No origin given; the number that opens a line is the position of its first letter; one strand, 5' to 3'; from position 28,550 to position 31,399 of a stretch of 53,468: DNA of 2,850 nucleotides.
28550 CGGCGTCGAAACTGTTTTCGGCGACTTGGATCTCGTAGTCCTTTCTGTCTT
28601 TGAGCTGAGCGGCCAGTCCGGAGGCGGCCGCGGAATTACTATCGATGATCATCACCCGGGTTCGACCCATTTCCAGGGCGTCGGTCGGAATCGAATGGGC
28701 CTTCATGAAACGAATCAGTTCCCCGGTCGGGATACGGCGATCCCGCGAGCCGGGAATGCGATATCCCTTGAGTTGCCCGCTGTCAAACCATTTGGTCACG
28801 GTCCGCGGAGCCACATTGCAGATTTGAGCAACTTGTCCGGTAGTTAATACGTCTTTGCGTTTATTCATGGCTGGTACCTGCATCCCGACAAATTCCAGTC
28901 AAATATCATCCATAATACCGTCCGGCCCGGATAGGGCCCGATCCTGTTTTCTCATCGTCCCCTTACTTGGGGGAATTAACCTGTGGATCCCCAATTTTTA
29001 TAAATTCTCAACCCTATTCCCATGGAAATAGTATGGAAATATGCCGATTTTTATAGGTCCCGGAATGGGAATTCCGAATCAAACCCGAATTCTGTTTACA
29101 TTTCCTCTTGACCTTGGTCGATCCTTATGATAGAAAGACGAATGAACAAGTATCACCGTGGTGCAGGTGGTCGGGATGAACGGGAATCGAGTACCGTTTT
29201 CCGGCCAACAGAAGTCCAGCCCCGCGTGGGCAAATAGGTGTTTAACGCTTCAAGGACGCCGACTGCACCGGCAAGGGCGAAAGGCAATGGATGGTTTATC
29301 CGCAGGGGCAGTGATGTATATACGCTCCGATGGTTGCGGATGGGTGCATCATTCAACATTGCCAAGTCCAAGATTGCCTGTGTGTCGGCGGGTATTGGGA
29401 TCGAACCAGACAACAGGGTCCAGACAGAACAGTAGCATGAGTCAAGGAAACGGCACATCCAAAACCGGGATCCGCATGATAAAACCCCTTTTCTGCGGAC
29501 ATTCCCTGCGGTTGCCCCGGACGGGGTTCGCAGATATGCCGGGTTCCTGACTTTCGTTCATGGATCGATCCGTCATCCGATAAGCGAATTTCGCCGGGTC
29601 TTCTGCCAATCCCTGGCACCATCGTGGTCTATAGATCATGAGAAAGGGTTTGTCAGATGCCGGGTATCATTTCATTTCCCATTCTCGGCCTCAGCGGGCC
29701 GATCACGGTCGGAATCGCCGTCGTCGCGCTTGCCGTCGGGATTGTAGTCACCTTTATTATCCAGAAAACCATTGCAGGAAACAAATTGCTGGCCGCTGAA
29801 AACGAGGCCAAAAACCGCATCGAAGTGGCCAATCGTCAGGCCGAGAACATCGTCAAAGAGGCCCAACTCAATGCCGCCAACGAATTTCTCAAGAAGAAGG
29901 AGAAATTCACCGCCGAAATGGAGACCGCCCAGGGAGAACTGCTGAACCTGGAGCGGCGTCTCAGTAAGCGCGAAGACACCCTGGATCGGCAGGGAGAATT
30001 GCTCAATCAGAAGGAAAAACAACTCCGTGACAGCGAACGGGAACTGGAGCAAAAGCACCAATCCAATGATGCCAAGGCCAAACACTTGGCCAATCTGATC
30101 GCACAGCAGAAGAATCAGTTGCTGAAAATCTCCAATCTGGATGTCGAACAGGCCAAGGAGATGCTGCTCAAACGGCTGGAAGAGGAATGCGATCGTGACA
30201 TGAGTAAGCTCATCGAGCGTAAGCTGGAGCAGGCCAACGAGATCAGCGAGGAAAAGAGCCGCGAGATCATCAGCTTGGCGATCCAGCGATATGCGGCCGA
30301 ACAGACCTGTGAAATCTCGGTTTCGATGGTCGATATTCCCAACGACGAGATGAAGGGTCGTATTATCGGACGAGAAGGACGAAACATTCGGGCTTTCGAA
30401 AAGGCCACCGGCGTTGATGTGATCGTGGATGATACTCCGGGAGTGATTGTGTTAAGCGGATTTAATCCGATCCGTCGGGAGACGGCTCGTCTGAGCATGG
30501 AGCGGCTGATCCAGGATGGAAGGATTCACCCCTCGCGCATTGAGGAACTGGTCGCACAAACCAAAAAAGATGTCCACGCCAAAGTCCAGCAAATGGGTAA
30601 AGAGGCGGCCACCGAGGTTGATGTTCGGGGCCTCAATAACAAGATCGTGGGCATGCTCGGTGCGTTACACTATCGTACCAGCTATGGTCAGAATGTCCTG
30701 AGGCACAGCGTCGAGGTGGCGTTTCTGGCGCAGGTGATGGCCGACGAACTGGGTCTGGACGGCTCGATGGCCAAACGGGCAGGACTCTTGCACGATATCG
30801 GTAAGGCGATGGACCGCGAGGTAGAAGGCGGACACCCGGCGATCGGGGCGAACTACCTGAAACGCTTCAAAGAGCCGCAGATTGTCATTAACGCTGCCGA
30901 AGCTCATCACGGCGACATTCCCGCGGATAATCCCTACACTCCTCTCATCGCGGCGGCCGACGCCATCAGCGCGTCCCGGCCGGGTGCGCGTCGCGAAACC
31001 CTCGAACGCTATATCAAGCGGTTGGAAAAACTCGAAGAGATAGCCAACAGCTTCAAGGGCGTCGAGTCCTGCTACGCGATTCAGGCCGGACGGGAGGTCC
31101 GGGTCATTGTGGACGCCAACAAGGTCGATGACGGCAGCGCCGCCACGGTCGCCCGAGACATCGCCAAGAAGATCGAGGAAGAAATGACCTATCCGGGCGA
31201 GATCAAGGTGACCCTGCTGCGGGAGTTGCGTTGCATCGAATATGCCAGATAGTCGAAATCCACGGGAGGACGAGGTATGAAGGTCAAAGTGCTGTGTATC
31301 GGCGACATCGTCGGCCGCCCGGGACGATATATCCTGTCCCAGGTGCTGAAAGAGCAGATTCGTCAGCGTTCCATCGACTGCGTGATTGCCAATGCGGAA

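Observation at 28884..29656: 773-bp ORF-poor gap upstream of rny with nested long-range helices: candidate large structured RNA or regulatory leader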

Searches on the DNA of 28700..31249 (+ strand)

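Call 4: search_rna_families(source=window, start=28700, end=29800, threshold=evalue, max_evalue=10, show_alignments=3)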
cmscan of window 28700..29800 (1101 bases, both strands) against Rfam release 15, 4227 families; matches with E-value up to 10: 0.
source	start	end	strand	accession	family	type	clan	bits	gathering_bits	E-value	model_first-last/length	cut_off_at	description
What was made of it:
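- On Any Rfam 15 family (including RNase P, tmRNA, SRP, 6S, riboswitches, rne5, rne-II, OLE, GOLLD, ROOL, raiA): There were 0 matches at E<=10 in 28700-29800 with permissive filters (call 4).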

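Call 26: build_rna_model(alignment_id=A4, structure=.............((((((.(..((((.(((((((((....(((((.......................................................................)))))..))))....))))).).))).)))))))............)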
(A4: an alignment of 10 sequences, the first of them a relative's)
Model R1 built from alignment A4 (10 sequences, 163 columns); structure: as given.
model positions 112; base pairs 25; branch points 0; effective number of sequences 2.44; information 0.59 bits per position. Calibrated on 0.2 Mb of random sequence (short: E-values are rough).
structure used (alignment columns):
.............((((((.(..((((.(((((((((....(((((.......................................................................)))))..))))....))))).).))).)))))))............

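Call 27: search_with_rna_model(model_id=R1, sources=[window, L001, L002, L003, L004, L005, L006, L007, L008, L009, L010, L011, L012, L013, L014, L015, L016, L017, L018, L019, L020, L021, L022, L023, L024, L025, L026, L027, L028, L029, L030, L031, L032, L033, L034, L035, L036, L037, L038, L039, L040, L041, L042, L043, L044, L045, L046, L047, L048, L049, L050, L051, L052, L053, L054, L055, L056, L057, L058, L059, L060, L061, L062, L063, L064, L065, L066, L067, L068, L069, L070, L071, L072, L073, L074, L075, L076, L077, L078, L079, L080], max_evalue=10, make_alignment=true)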
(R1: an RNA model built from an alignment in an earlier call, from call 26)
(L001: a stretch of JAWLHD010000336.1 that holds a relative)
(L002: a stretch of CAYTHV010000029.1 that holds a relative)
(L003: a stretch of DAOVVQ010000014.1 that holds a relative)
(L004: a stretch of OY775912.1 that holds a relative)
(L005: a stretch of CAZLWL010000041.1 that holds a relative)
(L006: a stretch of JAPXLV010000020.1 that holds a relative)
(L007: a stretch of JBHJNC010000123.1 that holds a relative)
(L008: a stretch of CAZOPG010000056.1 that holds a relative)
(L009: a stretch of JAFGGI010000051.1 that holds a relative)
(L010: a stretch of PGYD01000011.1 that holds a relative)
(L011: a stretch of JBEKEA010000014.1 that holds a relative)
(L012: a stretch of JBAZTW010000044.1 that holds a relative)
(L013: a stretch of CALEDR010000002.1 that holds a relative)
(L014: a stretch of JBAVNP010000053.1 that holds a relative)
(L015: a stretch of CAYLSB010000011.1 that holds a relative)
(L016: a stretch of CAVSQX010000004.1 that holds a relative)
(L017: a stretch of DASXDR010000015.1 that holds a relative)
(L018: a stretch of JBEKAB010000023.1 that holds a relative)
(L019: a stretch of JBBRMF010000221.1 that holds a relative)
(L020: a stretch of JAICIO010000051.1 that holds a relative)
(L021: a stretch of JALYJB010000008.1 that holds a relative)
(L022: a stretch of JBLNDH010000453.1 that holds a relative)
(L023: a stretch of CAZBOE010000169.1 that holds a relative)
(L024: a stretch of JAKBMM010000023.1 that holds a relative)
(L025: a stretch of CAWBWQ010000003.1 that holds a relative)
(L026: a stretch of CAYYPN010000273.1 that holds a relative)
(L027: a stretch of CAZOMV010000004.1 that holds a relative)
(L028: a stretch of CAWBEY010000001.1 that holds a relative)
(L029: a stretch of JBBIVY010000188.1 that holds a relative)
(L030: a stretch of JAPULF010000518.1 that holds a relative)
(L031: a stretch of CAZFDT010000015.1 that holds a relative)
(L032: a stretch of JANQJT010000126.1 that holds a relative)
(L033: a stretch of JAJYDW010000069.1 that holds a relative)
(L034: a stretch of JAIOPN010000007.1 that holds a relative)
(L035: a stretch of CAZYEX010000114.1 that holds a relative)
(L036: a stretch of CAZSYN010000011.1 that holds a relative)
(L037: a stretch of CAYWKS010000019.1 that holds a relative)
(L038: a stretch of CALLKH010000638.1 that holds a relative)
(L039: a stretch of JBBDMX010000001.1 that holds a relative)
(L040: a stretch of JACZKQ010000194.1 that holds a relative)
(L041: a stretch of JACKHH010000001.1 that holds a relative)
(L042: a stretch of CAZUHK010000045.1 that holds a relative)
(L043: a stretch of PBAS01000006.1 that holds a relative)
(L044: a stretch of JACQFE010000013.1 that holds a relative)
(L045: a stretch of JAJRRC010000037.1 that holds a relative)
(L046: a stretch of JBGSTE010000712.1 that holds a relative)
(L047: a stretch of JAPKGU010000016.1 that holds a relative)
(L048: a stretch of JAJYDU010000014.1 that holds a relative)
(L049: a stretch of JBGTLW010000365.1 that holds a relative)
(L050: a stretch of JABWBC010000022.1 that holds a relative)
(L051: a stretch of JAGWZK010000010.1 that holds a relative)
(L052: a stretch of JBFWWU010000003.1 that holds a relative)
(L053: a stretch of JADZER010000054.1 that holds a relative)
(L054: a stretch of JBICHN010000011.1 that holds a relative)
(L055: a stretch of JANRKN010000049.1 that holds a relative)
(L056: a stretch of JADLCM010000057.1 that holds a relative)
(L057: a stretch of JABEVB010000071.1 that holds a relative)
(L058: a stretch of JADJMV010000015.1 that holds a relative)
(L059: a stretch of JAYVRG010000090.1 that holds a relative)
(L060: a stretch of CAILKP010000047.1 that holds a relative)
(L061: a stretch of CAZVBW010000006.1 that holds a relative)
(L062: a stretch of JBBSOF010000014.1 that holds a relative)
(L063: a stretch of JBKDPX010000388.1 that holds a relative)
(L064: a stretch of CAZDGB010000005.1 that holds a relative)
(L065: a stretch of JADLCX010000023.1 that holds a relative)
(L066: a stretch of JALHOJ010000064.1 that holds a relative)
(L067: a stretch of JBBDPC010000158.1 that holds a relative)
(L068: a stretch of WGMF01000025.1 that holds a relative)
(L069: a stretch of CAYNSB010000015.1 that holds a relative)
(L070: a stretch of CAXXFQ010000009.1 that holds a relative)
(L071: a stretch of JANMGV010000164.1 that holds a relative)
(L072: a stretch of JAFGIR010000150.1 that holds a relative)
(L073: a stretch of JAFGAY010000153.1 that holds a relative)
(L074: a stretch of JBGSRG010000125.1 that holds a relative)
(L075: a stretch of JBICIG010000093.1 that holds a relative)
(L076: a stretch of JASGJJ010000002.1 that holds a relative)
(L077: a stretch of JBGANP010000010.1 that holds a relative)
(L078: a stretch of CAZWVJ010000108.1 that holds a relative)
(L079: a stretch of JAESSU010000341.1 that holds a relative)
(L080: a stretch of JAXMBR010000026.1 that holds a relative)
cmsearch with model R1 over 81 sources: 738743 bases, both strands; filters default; matches with E-value up to 10: 17.
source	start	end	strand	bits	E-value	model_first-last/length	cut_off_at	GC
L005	3397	3510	+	99.4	3.5e-25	1-112/112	no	0.44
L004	3612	3723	+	95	6.4e-24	1-112/112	no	0.46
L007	2573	2674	+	92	4.7e-23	1-112/112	no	0.54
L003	3501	3600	+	91.9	5e-23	1-112/112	no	0.51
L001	1460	1556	+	90.9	9.7e-23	1-112/112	no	0.47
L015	3577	3733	+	90.4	1.4e-22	1-112/112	no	0.52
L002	3605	3707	+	88.3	5.6e-22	1-112/112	no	0.52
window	29244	29401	+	87.8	7.6e-22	1-112/112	no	0.54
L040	3634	3731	+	87.6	8.7e-22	1-112/112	no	0.47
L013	3608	3708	+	79.9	1.5e-19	1-112/112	no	0.5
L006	3580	3681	+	56.1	1e-12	1-112/112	no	0.49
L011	3650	3748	+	38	1.7e-07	1-112/112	no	0.42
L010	3533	3621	+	37.5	2.4e-07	1-112/112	no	0.46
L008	3597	3686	+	29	6.8e-05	1-112/112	no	0.5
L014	3113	3209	+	28.4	9.7e-05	1-112/112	no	0.45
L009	3667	3754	+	23.9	0.002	1-112/112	no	0.45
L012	3662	3739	+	12.3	4.4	1-112/112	no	0.45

Alignment A5: 17 matches aligned to the model, 173 columns, each read 5' to 3' on its own strand. Consensus structure (alignment columns), stored with it:
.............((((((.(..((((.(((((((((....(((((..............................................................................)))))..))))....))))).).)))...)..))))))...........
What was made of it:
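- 29244..29401 (+): Conserved core, an irregular hairpin. P1/P2 are 29257-29274 with 29374-29390. P3 is GGGC 29275-29278 with GUCC 29366-29369 and has an invariant G-U. The internal loop is GAAA 29279-29282 opposite AA 29364-29365. P4 is 29283-29289 with 29357-29363. A clade-specific P4 extension covers 29290-29350. Model R1 scores it 87.8 bits (call 27).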

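Call 34: search_with_rna_model(model_id=R1, sources=[L081, L082, L083, L084, L085, L086, L087, L088, L089, L090, L091, L092, L093, L094, L095, L096, L097, L098, L099, L100, L101, L102, L103, L104, L105, L106, L107, L108, L109, L110, L111, L112, L113, L114, L115, L116, L117, L118, L119, L120, L121, L122, L123, L124, L125, L126, L127, L128, L129, L130, L131, L132, L133, L134, L135, L136, L137, L138, L139, L140, L141, L142, L143, L144, L145, L146, L147, L148, L149, L150, L151, L152, L153, L154, L155, L156, L157, L158, L159, L160], max_evalue=1, make_alignment=true)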
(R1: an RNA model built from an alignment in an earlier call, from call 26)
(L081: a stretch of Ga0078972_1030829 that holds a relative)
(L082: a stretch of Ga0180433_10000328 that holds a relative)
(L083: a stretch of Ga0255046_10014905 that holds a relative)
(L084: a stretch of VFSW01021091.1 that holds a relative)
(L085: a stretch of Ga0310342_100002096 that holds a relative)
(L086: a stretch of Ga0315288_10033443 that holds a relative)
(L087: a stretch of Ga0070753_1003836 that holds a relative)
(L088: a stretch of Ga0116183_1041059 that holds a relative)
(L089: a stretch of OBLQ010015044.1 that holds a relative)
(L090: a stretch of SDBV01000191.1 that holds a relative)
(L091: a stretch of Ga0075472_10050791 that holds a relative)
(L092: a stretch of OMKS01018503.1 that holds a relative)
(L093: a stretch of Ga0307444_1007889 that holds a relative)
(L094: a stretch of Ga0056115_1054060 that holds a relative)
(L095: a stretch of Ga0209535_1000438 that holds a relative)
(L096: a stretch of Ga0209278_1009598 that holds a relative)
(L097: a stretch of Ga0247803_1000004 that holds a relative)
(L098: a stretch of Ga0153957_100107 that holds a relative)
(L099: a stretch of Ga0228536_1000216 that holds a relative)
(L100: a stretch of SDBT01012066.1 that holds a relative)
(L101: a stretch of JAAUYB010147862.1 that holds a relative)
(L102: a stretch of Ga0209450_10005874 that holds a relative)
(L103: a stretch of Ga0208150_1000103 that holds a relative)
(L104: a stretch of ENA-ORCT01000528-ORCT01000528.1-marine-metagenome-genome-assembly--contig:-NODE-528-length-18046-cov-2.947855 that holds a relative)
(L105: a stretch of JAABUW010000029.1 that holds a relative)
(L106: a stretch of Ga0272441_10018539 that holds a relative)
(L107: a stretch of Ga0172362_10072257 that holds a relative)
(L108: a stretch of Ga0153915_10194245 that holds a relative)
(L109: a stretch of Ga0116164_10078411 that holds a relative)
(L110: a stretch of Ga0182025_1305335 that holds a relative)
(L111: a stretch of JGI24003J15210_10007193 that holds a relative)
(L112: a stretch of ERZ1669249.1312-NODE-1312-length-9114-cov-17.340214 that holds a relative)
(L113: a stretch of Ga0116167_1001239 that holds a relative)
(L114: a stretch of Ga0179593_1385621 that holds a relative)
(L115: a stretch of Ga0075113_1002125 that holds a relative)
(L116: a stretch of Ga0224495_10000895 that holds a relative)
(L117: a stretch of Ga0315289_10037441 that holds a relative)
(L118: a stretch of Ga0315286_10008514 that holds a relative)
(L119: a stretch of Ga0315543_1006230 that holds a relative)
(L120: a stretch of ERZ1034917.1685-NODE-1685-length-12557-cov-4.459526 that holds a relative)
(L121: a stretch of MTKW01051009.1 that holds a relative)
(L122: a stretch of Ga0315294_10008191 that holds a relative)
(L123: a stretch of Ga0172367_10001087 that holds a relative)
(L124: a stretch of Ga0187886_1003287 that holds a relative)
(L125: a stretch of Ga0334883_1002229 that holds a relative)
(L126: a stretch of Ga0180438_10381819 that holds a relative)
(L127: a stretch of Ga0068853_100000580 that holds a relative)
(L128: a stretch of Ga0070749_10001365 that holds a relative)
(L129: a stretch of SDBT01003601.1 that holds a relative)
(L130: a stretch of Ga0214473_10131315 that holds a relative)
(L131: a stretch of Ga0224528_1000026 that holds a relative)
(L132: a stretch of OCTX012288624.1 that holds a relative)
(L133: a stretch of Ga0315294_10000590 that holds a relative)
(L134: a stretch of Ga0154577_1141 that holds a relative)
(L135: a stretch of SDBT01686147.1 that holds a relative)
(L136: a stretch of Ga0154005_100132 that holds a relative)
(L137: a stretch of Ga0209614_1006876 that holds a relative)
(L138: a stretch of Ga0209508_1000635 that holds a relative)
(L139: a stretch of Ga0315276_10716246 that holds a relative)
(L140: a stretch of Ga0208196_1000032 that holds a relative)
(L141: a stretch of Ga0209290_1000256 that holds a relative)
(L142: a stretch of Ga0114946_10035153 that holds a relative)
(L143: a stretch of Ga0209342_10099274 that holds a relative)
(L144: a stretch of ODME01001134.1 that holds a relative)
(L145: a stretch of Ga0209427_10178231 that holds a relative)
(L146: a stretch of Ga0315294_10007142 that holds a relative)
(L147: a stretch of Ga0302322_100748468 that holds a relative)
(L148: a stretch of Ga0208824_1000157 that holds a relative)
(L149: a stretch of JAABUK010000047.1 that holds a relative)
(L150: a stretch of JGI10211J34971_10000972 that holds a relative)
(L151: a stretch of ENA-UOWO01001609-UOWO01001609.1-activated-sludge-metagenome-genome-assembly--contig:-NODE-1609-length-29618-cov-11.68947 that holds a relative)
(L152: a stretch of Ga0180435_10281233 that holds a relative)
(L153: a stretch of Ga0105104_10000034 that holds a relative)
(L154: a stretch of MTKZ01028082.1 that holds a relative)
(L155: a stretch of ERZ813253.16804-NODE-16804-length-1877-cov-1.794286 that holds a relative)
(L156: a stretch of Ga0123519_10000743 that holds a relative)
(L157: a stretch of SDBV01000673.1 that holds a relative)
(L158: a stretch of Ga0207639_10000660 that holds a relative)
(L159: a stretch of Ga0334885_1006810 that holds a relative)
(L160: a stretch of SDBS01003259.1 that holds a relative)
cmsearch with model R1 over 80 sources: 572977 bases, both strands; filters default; matches with E-value up to 1: 44.
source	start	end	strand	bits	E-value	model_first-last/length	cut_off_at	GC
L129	200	311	-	100.4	1.4e-25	1-112/112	no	0.43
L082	3356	3467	-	100.1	1.6e-25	1-112/112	no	0.44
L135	309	422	-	99.1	3.3e-25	1-112/112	no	0.43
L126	168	281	-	97.4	1e-24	1-112/112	no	0.45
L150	4688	4790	+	92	3.7e-23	1-112/112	no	0.46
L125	4120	4216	+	90.9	7.5e-23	1-112/112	no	0.47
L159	5828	5924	+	90.9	7.5e-23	1-112/112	no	0.47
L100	5758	5858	-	79.6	1.4e-19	1-112/112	no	0.44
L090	65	165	-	78.6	2.7e-19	1-112/112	no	0.52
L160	699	798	+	78.5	2.8e-19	1-112/112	no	0.47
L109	1500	1612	+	77.2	6.9e-19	1-112/112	no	0.46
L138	7801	7901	-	76.8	8.9e-19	1-112/112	no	0.5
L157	5170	5267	+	74.1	5.2e-18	1-112/112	no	0.49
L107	1191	1294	+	73.5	7.7e-18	1-112/112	no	0.46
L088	928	1025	-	73.1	9.9e-18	1-112/112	no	0.52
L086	3491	3592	-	72.8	1.3e-17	1-112/112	no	0.54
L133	895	996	+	72.8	1.3e-17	1-112/112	no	0.54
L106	3529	3626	+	72.7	1.3e-17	1-112/112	no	0.49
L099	503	605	+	72.4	1.6e-17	1-112/112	no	0.5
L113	4560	4660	+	72.3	1.7e-17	1-112/112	no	0.52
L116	10398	10495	+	71.5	2.9e-17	1-112/112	no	0.48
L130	1278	1374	-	71.3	3.4e-17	1-112/112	no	0.47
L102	5963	6065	+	70.4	6.3e-17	1-112/112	no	0.54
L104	1634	1738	+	69.9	8.6e-17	1-112/112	no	0.52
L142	993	1090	-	68.9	1.6e-16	1-112/112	no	0.51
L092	1538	1640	+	67.4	4.4e-16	1-112/112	no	0.45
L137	969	1071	-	67.4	4.4e-16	1-112/112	no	0.45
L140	8829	8929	-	66.3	9.2e-16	1-112/112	no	0.54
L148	8208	8308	-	66.3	9.2e-16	1-112/112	no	0.54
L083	1110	1198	-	62.9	9e-15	1-112/112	no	0.47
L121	3304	3405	-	56.1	8.1e-13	1-112/112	no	0.49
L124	4861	4959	+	38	1.3e-07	1-112/112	no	0.42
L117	5574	5664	+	34.6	1.3e-06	1-112/112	no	0.45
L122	1626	1716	+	33.7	2.2e-06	1-112/112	no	0.46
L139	954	1043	-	33.5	2.7e-06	1-112/112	no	0.43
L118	2596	2685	+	31.1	1.3e-05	1-112/112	no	0.46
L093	3604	3692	+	30.4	2.1e-05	1-112/112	no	0.43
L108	61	156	-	30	2.7e-05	1-112/112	no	0.43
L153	4789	4894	+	29.9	3e-05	1-112/112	no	0.48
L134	3630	3725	+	29.1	4.9e-05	1-112/112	no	0.42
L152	232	322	-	28.1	9.6e-05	1-112/112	no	0.49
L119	462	551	-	24.4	0.0011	1-112/112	no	0.43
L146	3416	3525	+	22.4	0.0042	1-112/112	no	0.52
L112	330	428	-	20.2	0.018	1-112/112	no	0.46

Alignment A6: 44 matches aligned to the model, 141 columns, each read 5' to 3' on its own strand. Consensus structure (alignment columns), stored with it:
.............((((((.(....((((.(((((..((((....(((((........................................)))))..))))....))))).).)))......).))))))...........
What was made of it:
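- R1 finds it in all 16 closest rny loci, 7 of which were not in the seed, and in 44 of 80 metagenome pattern hits (calls 27, 34).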

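Call 61: search_rna_families(sources=[L015, L002, L001, L013, L004, L006, L009, L011, L010, L008, L003, L005], threshold=gathering)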
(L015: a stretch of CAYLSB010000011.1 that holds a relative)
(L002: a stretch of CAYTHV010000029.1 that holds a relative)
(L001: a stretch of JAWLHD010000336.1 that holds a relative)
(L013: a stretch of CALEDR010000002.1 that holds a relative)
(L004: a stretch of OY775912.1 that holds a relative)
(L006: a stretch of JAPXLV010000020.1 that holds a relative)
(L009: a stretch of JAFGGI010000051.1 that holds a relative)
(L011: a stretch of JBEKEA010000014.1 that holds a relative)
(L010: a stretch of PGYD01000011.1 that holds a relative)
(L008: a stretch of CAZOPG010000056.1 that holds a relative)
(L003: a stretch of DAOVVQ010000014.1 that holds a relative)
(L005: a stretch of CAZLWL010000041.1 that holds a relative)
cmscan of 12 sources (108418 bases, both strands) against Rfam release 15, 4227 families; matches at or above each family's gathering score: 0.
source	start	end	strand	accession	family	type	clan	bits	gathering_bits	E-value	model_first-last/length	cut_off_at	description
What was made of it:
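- On Any Rfam 15 family (including RNase P, tmRNA, SRP, 6S, riboswitches, rne5, rne-II, OLE, GOLLD, ROOL, raiA): There were 0 matches in 12 homologous loci (call 61).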

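Call 73: build_rna_model(alignment_id=A6)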
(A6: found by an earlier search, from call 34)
Model R2 built from alignment A6 (44 sequences, 141 columns); structure: stored with the alignment.
model positions 99; base pairs 25; branch points 0; effective number of sequences 3.54; information 0.59 bits per position. Calibrated on 0.2 Mb of random sequence (short: E-values are rough).
structure used (alignment columns):
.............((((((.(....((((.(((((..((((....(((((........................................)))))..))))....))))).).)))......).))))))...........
